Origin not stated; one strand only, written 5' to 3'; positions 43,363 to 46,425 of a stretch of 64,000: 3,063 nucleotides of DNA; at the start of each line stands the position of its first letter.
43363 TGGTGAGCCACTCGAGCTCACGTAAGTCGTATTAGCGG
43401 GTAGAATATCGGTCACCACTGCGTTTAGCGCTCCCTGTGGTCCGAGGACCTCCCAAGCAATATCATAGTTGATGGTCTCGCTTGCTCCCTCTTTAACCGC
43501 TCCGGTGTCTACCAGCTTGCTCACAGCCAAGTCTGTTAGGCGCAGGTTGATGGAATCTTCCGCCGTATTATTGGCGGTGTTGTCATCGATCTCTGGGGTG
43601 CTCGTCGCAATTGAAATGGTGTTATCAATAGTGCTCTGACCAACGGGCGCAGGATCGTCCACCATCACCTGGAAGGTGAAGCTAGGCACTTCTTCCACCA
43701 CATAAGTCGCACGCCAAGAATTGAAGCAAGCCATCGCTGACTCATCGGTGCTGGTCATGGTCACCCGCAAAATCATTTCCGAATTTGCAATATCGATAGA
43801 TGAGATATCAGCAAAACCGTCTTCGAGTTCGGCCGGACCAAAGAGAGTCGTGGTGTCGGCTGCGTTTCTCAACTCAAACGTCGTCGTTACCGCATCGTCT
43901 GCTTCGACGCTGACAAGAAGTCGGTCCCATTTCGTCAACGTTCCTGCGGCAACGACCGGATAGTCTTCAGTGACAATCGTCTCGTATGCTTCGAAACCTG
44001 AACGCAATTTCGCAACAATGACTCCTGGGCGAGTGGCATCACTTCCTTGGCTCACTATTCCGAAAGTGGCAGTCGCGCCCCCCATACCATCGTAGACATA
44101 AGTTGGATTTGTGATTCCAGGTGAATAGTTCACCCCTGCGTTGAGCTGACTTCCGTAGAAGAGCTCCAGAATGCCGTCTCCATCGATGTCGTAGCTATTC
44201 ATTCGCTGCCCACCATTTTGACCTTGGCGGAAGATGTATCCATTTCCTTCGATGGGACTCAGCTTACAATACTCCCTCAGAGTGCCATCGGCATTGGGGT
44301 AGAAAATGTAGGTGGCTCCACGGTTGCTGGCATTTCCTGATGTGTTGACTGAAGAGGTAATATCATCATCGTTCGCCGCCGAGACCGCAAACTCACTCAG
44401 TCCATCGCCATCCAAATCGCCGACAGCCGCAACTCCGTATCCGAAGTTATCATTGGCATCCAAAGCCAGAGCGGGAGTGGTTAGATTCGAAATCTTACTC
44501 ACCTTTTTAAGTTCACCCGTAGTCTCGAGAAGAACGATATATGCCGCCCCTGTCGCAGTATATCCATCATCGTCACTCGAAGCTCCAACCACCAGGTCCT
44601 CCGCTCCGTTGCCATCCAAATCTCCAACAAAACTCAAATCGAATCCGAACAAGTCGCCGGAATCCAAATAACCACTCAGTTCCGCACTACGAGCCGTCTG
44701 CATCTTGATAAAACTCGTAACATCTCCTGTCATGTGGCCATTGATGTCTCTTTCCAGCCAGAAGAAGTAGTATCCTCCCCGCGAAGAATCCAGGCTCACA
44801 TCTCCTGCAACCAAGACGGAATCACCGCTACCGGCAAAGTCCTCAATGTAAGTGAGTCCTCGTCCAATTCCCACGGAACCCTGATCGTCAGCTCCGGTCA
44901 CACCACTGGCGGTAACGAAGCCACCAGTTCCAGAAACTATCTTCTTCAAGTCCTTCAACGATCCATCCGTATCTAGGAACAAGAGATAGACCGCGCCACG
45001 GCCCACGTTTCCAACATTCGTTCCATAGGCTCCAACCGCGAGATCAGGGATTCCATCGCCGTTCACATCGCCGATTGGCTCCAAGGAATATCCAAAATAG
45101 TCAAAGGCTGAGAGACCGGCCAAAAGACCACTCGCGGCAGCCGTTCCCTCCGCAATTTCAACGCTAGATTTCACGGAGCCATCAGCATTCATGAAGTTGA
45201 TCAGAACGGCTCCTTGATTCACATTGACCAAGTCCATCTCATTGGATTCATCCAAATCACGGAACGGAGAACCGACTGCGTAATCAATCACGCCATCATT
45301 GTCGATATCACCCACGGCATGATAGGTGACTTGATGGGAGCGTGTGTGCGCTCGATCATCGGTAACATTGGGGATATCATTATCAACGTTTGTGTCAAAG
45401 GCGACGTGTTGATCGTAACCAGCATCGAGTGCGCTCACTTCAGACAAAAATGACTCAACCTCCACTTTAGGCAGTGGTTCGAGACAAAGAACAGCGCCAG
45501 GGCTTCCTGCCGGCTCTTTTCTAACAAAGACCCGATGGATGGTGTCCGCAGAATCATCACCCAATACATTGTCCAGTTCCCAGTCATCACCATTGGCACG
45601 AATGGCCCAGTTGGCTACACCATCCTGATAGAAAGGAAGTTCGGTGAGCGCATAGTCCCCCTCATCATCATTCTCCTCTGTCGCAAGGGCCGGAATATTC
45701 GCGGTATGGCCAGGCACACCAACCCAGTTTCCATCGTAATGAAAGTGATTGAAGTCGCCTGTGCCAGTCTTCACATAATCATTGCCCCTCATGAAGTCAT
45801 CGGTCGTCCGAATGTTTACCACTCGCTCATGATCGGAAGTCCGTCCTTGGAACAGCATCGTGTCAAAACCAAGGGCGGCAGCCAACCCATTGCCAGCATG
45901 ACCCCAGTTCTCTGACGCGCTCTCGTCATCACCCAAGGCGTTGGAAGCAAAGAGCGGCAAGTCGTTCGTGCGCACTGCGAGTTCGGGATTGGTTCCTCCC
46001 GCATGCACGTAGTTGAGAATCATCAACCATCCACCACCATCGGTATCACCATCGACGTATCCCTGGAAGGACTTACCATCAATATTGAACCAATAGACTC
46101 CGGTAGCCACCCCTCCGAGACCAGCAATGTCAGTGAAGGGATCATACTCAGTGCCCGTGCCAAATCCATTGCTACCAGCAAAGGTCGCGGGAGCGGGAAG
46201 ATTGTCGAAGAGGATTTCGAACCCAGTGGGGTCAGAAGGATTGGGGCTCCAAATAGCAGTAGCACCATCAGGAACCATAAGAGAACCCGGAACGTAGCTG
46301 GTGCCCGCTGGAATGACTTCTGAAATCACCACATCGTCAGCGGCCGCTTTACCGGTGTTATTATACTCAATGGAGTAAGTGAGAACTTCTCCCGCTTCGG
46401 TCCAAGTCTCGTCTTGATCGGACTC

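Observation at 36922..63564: A 26.6-kb co-oriented surface-protein locus: two giant adhesin-like genes bracketing three small paralogs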

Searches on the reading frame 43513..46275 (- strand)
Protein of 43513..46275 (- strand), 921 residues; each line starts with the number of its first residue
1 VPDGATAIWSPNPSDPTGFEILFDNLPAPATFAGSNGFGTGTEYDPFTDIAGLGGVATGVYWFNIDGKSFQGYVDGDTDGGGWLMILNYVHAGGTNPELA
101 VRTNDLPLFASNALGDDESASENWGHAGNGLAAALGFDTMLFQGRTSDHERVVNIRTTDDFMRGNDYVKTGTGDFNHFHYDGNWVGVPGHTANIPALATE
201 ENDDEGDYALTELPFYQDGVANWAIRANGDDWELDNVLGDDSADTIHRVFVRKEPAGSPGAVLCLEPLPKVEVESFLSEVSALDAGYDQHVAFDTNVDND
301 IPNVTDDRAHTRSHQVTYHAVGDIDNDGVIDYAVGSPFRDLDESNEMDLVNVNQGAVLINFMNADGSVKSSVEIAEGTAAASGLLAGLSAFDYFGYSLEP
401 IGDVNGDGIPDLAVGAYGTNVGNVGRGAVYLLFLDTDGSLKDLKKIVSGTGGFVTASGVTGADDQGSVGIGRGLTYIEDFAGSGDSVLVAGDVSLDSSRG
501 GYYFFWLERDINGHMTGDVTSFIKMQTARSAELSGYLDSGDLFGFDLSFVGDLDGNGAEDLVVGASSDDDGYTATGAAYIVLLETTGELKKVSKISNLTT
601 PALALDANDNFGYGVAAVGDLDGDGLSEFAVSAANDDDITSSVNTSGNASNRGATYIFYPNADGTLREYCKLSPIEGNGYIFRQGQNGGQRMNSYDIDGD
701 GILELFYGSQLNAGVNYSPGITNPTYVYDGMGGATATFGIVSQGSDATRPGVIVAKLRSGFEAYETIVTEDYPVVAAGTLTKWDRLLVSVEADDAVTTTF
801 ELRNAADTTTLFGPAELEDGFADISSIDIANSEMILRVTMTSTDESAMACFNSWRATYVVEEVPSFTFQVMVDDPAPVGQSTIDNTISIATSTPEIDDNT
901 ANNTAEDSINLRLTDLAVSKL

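Call 98: search_solved_structures(query=window:43513-46275:-, max_evalue=0.1)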
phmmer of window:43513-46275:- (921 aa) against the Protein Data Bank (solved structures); distinct sequences matched with E-value up to 0.1: 60.
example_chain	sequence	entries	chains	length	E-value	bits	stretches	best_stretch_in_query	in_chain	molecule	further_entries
3fcs_A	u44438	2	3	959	4.4e-06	28.3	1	379-439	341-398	Integrin, alpha 2b | Integrin alpha-IIb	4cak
6v4p_A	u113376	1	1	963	4.7e-06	28.2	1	379-438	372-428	Integrin alpha-IIb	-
9td2_A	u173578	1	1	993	5.3e-06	28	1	379-438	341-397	Integrin alpha-IIb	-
8t2u_A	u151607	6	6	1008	5.6e-06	27.9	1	379-438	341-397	Integrin alpha-IIb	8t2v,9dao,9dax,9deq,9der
11yb_A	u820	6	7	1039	6.3e-06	27.8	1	379-438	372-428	Integrin alpha-IIb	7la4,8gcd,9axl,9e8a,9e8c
8gce_A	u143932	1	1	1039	6.3e-06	27.8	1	379-438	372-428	Integrin alpha-IIb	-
4z7n_A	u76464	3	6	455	1.2e-05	26.8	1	379-440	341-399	Integrin alpha-IIb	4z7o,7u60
4z7q_A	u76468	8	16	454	1.2e-05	26.8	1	379-440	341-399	Integrin alpha-IIb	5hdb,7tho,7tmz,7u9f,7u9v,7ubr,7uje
3fcu_A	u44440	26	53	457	1.5e-05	26.6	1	379-438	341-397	Integrin, alpha 2b | Integrin alpha-IIb | Integrin alphaIIB beta3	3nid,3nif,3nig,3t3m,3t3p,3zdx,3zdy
7td8_A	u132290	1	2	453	1.8e-05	26.3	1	379-439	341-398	Integrin alpha-IIb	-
2vc2_A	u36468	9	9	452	1.8e-05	26.2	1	379-439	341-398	INTEGRIN ALPHA-IIB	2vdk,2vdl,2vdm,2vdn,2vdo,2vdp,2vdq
9e8b_A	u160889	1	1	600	2.4e-05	25.9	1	379-439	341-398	Integrin alpha-IIb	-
9ind_A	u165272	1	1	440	0.00015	23.2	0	348-431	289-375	Integrin alpha-V heavy chain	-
1tye_A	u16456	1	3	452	0.00019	22.8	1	379-439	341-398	Integrin alpha-IIb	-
7ceb_A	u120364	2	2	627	0.00026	22.4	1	541-637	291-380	Integrin alpha-6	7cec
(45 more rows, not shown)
